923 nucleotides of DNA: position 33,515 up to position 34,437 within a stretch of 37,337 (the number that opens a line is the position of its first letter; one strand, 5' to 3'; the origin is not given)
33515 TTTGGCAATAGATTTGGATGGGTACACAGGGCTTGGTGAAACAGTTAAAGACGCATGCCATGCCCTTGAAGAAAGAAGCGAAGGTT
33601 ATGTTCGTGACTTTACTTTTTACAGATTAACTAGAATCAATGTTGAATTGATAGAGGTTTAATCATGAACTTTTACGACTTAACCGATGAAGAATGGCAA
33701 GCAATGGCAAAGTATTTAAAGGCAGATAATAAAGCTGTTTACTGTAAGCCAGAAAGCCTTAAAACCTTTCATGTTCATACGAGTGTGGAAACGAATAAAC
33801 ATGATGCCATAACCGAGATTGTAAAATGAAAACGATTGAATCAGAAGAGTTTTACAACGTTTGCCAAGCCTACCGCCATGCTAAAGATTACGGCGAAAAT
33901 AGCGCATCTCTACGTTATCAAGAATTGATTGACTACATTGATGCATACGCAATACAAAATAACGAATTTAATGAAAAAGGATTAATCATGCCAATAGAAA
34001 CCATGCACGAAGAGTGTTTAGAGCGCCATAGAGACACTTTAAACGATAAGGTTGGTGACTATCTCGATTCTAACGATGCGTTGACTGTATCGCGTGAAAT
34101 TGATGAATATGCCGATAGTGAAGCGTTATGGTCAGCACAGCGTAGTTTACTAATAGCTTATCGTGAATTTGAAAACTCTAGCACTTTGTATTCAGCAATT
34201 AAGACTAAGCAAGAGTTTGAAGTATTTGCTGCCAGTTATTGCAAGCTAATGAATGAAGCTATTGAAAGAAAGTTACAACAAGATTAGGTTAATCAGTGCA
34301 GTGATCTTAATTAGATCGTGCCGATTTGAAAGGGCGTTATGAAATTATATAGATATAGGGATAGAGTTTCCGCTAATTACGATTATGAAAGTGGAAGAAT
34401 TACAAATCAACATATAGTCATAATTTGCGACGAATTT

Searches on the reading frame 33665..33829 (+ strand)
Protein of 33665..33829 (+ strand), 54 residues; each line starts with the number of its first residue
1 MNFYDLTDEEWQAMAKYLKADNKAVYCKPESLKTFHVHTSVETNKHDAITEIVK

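Call 16: search_protein_families(library=phrogs, proteins=[window:33665-33829:+], max_evalue=0.01)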
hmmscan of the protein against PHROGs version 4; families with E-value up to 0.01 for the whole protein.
window:33665-33829:+ (54 aa): 0 families

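Call 17: search_protein_families(library=pfam, proteins=[window:33665-33829:+], max_evalue=0.01)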
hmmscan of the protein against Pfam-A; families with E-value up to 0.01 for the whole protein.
window:33665-33829:+ (54 aa): 0 families

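Call 98: find_related_loci(query=A7, collection=viral_contigs, flank=2500)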
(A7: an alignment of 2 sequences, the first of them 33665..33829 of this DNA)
Query A7 (54 aa) in viral_contigs; peptide patterns used: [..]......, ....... (x = any residue, [..] = any of these).
383 stretches matched a pattern, but none encodes a relative of the query by tblastn (E <= 1e-3).

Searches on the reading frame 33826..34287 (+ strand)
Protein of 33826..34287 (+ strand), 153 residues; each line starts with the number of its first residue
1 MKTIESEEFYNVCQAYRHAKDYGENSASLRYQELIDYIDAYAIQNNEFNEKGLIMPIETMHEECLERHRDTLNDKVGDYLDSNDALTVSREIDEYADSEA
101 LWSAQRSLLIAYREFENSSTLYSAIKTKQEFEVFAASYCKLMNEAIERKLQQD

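Call 16: search_protein_families(library=phrogs, proteins=[window:33826-34287:+], max_evalue=0.01)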
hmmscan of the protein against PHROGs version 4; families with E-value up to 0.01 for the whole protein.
window:33826-34287:+ (153 aa): 0 families

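Call 17: search_protein_families(library=pfam, proteins=[window:33826-34287:+], max_evalue=0.01)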
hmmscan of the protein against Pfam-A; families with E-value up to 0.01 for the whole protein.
window:33826-34287:+ (153 aa): 0 families

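Call 77: find_homologous_proteins(query=window:33826-34287:+, max_evalue=0.001)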
Query window:33826-34287:+ (153 aa): 2 proteins with E <= 0.001 among 13 candidates.
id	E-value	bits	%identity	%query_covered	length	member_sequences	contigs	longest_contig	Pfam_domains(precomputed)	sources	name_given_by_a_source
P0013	3.9e-94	330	100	100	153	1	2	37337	-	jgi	jgi:hypothetical protein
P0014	3.5e-24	103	61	59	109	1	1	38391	-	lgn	-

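Call 78: find_encoding_contigs(protein=P0014, flank=6000, max_places=4)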
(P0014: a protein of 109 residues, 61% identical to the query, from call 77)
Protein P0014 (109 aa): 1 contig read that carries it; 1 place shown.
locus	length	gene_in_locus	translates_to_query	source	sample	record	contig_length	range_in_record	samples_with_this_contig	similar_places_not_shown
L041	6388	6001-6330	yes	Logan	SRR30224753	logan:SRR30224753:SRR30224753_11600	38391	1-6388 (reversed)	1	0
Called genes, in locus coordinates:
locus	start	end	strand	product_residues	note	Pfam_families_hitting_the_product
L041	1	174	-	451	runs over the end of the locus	PF00772:DnaB, PF13481:AAA_25 (weak), PF03796:DnaB_C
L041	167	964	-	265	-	PF04492:Phage_rep_O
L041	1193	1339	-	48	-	-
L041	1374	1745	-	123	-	-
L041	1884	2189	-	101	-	-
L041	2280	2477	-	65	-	-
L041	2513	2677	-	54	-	-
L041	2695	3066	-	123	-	-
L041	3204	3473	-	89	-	PF20137:BubE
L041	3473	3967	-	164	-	-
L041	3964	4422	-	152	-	-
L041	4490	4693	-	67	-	-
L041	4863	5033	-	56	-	PF14549:P22_Cro, PF15943:YdaS_toxin (weak)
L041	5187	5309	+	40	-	-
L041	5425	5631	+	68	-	-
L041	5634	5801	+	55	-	-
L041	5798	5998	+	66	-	PF04448:DUF551 (weak)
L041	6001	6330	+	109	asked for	-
